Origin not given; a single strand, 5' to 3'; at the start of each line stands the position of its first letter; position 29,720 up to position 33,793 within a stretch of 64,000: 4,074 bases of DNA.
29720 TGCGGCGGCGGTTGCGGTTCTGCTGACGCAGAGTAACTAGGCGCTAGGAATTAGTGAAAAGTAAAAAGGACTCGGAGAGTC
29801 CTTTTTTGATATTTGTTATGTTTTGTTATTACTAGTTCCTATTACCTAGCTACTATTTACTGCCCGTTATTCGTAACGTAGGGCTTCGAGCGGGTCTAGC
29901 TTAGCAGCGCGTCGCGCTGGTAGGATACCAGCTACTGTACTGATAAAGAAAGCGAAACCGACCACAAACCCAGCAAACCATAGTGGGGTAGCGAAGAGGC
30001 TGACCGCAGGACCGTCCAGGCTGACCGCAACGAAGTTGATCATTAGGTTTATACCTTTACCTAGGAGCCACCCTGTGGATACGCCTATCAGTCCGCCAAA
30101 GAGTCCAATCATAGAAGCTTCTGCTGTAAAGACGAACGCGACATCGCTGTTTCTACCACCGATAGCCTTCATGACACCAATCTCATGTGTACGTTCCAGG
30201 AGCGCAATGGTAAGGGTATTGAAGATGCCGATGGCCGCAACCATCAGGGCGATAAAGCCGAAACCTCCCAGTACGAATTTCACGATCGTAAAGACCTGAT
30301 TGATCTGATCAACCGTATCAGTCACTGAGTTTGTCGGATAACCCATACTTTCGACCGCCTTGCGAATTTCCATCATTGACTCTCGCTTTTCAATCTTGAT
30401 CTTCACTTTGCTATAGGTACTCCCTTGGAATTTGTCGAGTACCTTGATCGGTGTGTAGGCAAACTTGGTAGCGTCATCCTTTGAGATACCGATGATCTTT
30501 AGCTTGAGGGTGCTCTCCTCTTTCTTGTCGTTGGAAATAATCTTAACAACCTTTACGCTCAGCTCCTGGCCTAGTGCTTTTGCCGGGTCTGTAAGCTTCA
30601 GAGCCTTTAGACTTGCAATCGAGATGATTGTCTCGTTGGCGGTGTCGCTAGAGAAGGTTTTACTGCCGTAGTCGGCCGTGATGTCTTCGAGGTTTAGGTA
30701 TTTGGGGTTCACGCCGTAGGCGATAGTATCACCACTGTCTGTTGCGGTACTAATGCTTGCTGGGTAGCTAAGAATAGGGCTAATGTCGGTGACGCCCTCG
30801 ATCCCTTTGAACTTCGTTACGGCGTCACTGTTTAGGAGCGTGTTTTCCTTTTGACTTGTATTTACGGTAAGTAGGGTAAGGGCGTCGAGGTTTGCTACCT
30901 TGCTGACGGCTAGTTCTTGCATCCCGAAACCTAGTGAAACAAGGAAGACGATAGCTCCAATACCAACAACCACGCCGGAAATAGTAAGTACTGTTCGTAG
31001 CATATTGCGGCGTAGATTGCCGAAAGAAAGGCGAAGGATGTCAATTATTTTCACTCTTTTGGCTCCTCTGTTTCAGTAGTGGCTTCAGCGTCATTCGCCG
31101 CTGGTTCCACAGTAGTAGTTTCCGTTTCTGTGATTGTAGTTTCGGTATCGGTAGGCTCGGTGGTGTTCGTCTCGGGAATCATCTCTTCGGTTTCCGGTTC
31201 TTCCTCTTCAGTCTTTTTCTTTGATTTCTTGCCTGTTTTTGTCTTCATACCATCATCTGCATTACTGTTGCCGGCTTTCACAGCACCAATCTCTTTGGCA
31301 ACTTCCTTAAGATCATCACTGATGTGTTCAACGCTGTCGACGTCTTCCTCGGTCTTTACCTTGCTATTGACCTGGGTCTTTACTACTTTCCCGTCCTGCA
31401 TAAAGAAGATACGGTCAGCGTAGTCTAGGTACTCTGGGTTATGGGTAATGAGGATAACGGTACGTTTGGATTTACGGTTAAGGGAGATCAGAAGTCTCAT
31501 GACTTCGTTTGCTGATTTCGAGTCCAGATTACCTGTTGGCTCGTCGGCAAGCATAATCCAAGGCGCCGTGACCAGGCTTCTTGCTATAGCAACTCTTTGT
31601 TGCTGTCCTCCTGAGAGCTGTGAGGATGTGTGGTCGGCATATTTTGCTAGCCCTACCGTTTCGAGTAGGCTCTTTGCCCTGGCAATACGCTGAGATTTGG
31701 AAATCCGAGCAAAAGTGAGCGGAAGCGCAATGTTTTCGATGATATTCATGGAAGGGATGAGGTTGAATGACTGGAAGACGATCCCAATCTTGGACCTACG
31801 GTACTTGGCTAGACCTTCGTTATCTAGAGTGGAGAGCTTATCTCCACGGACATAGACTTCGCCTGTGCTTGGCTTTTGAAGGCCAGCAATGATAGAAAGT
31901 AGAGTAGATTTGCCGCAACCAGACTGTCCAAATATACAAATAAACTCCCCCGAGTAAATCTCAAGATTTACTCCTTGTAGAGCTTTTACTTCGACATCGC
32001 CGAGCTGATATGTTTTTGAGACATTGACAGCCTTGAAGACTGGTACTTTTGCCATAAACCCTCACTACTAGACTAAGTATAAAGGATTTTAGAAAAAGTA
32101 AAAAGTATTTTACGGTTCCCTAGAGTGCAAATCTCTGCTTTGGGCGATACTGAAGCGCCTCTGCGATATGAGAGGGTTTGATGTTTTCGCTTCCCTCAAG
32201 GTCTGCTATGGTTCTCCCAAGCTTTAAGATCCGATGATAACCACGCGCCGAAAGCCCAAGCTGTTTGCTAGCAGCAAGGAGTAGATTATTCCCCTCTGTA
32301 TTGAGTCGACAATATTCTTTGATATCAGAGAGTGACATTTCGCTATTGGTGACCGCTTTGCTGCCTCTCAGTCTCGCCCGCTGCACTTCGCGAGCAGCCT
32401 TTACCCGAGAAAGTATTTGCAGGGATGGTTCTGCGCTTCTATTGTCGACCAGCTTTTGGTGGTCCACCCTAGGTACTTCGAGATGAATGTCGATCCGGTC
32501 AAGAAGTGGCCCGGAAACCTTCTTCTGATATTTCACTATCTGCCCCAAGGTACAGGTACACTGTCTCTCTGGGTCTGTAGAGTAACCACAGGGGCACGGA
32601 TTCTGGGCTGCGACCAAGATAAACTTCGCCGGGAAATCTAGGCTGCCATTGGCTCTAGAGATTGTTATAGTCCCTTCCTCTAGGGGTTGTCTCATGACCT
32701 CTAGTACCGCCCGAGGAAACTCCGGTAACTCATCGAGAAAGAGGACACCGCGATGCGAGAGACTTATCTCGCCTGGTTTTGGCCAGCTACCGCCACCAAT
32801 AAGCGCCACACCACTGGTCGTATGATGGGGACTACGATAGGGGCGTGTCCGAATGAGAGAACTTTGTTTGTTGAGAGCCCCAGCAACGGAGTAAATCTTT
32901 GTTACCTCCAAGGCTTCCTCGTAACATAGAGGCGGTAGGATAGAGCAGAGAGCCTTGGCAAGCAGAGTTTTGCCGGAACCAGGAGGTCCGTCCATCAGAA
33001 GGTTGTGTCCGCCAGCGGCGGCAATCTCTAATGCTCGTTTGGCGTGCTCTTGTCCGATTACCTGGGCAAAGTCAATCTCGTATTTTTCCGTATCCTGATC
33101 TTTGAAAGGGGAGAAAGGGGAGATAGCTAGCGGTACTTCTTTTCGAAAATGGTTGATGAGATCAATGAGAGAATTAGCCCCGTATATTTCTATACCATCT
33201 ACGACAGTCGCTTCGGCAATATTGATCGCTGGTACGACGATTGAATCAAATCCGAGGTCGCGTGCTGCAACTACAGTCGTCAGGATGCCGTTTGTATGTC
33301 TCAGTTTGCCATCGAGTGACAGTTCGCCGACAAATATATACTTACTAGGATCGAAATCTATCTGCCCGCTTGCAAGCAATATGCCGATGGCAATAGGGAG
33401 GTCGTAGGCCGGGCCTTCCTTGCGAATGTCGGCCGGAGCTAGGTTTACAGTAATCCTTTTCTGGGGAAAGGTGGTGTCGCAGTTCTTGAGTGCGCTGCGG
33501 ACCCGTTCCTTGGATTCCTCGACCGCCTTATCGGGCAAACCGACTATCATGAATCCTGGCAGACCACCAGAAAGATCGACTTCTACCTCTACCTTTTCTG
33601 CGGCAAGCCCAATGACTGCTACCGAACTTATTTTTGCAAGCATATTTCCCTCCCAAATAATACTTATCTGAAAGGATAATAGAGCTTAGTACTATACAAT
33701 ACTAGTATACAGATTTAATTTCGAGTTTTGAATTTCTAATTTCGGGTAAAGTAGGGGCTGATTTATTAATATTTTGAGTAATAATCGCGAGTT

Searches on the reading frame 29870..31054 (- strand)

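Call 74: search_protein_families(library=pfam, proteins=[window:29870-31054:-], max_evalue=0.00001)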
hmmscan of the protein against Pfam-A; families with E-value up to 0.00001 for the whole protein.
window:29870-31054:- (395 aa): 2 families
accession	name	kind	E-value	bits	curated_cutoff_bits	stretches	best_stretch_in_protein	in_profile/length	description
PF12704.14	MacB_PCD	-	9.3e-18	65.7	27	1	21-236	1-206/207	MacB-like periplasmic core domain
PF02687.27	FtsX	-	4.3e-16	59.5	25.5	1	265-388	3-120/120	FtsX-like permease C-terminal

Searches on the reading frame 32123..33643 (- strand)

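Call 74: search_protein_families(library=pfam, proteins=[window:32123-33643:-], max_evalue=0.00001)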
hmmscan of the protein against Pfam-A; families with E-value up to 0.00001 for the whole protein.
window:32123-33643:- (507 aa): 5 families
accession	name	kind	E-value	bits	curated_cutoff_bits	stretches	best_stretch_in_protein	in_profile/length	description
PF01078.27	Mg_chelatase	-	1.1e-94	316.1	20.3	1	191-397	1-206/207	Magnesium chelatase, subunit ChlI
PF13541.12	ChlI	-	1.3e-48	164.3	27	1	20-141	1-121/121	Subunit ChlI of Mg-chelatase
PF13335.12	Mg_chelatase_C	-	7.6e-31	107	26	1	405-500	2-94/94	Magnesium chelatase, subunit ChlI C-terminal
PF07728.20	AAA_5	-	2.4e-08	34.5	22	1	214-351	1-125/139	AAA domain (dynein-related subfamily)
PF00493.29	MCM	-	6.8e-06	25.8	23.3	0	290-357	114-181/224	MCM P-loop domain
